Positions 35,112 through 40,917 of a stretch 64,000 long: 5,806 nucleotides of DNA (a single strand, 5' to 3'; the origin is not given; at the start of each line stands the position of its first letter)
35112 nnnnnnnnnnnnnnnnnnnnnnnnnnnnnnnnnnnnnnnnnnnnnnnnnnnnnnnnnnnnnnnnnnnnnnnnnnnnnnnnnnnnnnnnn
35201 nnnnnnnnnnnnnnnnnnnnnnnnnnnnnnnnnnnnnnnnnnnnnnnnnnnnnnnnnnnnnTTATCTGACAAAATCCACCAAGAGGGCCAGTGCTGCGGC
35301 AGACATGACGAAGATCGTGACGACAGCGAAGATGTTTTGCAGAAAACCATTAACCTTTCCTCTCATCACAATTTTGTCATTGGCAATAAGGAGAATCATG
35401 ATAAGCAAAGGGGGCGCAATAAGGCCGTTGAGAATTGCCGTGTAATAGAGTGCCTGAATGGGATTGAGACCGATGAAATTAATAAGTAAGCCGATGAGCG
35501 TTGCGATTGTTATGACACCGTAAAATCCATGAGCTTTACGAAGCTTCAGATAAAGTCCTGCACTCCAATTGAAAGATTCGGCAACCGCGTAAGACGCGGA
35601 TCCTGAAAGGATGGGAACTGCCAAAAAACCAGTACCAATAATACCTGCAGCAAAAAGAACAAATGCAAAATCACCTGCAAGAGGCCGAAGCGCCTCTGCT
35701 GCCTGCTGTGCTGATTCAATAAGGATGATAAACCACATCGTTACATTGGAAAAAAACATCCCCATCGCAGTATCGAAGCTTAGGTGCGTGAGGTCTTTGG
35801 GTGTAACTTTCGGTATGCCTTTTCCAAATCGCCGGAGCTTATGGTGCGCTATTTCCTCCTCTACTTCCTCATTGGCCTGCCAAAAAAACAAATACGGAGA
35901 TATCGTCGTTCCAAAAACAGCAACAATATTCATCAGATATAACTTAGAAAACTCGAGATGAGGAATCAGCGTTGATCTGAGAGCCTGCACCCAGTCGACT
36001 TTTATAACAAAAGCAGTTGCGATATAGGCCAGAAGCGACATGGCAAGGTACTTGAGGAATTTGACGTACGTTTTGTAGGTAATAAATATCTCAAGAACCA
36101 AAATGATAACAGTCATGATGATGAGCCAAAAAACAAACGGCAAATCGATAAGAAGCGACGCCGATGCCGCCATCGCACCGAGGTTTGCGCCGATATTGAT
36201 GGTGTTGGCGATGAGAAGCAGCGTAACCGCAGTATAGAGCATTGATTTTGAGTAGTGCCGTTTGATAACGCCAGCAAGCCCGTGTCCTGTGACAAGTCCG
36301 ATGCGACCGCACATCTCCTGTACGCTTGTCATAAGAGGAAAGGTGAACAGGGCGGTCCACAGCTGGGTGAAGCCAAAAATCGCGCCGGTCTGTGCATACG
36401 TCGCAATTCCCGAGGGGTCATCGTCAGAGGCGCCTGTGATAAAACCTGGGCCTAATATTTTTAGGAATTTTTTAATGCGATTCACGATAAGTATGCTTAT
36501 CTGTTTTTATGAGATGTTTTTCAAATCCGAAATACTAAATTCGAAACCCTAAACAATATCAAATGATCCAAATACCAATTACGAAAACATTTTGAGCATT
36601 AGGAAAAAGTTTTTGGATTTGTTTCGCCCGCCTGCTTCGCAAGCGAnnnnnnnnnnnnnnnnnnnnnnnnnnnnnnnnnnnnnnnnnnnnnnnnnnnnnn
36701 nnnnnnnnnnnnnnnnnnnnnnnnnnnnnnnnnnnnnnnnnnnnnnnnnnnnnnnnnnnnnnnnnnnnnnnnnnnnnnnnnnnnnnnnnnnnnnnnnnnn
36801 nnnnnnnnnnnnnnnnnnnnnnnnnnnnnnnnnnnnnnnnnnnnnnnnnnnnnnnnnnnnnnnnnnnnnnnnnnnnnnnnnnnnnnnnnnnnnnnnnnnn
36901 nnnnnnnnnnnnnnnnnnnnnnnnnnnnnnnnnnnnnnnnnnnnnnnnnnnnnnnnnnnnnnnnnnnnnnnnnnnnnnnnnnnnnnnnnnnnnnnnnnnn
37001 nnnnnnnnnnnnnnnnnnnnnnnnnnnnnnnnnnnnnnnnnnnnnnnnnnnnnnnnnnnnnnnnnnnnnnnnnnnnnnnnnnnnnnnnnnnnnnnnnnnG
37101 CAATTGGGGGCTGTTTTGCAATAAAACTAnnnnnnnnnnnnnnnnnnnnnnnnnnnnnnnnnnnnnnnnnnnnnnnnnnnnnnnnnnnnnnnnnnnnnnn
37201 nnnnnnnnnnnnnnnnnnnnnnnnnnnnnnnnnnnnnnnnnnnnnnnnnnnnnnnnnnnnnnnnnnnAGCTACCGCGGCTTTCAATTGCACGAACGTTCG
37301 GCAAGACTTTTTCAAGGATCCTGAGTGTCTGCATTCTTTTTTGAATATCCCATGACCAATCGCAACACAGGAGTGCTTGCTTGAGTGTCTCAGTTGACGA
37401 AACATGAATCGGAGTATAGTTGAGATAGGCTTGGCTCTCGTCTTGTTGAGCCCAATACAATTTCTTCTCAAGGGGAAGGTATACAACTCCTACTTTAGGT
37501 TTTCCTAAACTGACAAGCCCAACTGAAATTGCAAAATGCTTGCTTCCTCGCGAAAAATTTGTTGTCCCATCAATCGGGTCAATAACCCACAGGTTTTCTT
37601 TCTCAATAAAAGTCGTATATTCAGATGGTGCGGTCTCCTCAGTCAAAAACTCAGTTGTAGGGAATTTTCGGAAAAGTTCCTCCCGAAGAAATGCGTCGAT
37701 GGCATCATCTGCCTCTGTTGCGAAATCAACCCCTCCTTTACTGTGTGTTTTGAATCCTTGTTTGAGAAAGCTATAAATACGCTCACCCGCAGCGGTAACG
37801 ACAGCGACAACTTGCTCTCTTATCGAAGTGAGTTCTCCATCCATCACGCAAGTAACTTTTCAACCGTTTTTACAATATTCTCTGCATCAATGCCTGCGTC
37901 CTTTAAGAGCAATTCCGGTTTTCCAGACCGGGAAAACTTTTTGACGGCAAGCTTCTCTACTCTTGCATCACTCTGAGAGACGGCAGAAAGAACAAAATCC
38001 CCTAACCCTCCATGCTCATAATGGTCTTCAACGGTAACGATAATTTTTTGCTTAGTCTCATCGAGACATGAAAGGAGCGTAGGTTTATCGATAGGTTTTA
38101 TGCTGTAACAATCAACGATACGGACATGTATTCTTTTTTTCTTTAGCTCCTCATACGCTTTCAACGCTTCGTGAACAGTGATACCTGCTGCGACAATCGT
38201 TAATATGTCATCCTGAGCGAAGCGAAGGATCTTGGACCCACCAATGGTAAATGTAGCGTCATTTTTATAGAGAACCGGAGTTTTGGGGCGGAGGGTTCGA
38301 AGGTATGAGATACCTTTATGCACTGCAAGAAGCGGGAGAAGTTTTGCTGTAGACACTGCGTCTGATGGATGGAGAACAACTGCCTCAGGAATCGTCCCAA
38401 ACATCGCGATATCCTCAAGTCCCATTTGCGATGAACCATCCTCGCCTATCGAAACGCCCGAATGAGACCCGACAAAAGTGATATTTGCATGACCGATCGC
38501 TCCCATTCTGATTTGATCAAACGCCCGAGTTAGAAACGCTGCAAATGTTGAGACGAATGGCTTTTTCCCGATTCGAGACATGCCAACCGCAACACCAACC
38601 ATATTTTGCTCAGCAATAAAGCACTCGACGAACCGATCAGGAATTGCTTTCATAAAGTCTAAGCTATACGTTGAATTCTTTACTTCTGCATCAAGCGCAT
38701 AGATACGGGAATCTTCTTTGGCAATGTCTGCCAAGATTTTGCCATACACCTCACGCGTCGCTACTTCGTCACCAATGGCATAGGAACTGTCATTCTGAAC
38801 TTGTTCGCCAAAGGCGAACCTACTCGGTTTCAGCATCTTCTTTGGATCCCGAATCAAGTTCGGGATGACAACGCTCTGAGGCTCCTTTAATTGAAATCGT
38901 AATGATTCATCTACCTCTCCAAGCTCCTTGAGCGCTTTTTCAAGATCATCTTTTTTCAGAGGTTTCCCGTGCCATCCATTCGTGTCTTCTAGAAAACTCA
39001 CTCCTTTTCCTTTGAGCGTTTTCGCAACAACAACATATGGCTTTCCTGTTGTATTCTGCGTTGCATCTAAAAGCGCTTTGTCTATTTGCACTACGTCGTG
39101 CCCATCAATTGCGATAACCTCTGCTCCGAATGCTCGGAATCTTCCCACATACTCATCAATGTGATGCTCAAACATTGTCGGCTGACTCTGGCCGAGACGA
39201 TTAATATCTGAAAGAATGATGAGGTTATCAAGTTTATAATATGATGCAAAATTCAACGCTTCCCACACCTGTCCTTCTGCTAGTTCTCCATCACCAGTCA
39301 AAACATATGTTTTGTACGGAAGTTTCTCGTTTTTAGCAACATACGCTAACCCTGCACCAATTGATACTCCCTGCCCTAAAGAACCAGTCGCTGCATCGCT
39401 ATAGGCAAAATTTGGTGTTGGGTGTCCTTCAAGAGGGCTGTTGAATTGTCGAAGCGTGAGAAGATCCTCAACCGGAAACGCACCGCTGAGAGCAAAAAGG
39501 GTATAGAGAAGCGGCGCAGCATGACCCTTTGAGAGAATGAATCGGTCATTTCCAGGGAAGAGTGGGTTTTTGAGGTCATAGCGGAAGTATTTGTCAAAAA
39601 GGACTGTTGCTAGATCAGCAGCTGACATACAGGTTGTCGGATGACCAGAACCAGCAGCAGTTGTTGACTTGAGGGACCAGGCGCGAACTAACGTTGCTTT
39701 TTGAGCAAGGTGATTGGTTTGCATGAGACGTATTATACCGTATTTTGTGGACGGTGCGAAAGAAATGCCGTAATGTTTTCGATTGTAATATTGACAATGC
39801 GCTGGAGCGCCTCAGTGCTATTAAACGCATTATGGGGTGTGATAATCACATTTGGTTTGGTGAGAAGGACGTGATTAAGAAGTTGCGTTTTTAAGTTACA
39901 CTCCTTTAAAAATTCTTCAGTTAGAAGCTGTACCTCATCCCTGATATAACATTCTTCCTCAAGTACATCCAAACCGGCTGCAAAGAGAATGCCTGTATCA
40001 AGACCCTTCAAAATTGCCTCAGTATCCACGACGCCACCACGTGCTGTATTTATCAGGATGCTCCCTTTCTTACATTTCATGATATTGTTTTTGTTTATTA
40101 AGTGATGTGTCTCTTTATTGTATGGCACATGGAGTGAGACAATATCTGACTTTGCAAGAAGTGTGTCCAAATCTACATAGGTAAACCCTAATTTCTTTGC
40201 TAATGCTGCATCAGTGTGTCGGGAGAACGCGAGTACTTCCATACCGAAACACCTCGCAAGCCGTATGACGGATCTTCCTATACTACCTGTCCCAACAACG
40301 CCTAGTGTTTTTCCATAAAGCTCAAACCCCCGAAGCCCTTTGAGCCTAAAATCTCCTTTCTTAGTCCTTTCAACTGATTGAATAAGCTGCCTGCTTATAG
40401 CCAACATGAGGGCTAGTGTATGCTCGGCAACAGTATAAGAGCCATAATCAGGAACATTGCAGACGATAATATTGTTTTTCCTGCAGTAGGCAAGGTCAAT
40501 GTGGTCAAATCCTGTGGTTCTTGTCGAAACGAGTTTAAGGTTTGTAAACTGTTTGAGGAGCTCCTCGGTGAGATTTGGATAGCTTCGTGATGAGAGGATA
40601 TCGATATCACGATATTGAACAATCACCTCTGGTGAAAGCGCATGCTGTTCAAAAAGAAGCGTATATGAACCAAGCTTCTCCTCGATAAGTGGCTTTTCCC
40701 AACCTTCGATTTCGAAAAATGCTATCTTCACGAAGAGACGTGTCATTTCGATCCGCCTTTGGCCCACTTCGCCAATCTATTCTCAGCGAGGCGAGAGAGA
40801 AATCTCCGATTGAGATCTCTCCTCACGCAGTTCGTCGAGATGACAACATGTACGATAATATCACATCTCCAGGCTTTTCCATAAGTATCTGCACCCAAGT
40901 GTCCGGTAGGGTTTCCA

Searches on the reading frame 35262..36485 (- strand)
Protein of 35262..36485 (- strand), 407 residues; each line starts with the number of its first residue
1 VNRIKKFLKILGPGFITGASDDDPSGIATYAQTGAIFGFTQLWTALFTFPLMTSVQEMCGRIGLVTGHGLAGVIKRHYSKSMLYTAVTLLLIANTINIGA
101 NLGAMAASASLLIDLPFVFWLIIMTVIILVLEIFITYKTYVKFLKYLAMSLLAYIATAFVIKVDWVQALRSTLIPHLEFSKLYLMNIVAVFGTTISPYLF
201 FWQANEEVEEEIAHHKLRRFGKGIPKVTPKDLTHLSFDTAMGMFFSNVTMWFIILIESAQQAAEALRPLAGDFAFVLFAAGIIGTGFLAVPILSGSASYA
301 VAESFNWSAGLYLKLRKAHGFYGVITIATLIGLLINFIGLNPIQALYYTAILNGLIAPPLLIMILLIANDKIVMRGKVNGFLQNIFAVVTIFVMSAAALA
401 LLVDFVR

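Call 18: search_protein_families(library=pfam, proteins=[window:35262-36485:-])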
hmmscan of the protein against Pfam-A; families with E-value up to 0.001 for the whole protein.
window:35262-36485:- (407 aa): 1 family
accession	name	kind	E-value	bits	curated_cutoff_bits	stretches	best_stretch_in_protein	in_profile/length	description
PF01566.24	Nramp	-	1.6e-65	221.9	29.8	1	27-379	1-355/357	Natural resistance-associated macrophage protein-like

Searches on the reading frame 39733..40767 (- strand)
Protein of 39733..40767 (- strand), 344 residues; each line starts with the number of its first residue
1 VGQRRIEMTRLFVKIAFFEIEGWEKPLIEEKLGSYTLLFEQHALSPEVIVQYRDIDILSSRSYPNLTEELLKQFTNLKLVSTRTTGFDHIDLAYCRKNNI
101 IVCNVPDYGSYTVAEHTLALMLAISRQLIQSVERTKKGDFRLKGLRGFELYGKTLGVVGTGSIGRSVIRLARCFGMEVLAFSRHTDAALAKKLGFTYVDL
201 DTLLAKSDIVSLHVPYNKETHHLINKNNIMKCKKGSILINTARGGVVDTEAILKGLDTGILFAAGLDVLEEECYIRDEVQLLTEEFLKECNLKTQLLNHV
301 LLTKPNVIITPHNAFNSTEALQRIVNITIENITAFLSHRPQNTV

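Call 19: search_protein_families(library=pfam, proteins=[window:39733-40767:-])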
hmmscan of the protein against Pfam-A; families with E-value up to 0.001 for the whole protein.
window:39733-40767:- (344 aa): 4 families
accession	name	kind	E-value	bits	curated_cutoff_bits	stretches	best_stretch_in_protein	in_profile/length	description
PF02826.25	2-Hacid_dh_C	-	2.1e-55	187.3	25.1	1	118-314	1-178/178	D-isomer specific 2-hydroxyacid dehydrogenase, NAD binding domain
PF00389.36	2-Hacid_dh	-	7.3e-29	100.6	24.6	1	28-342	15-131/134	D-isomer specific 2-hydroxyacid dehydrogenase, catalytic domain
PF03446.21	NAD_binding_2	-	2.5e-05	24.8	21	1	155-254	2-105/161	NAD binding domain of 6-phosphogluconate dehydrogenase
PF07991.19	KARI_N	-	6.8e-05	23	20.6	1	150-245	2-97/165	Acetohydroxy acid isomeroreductase, NADPH-binding domain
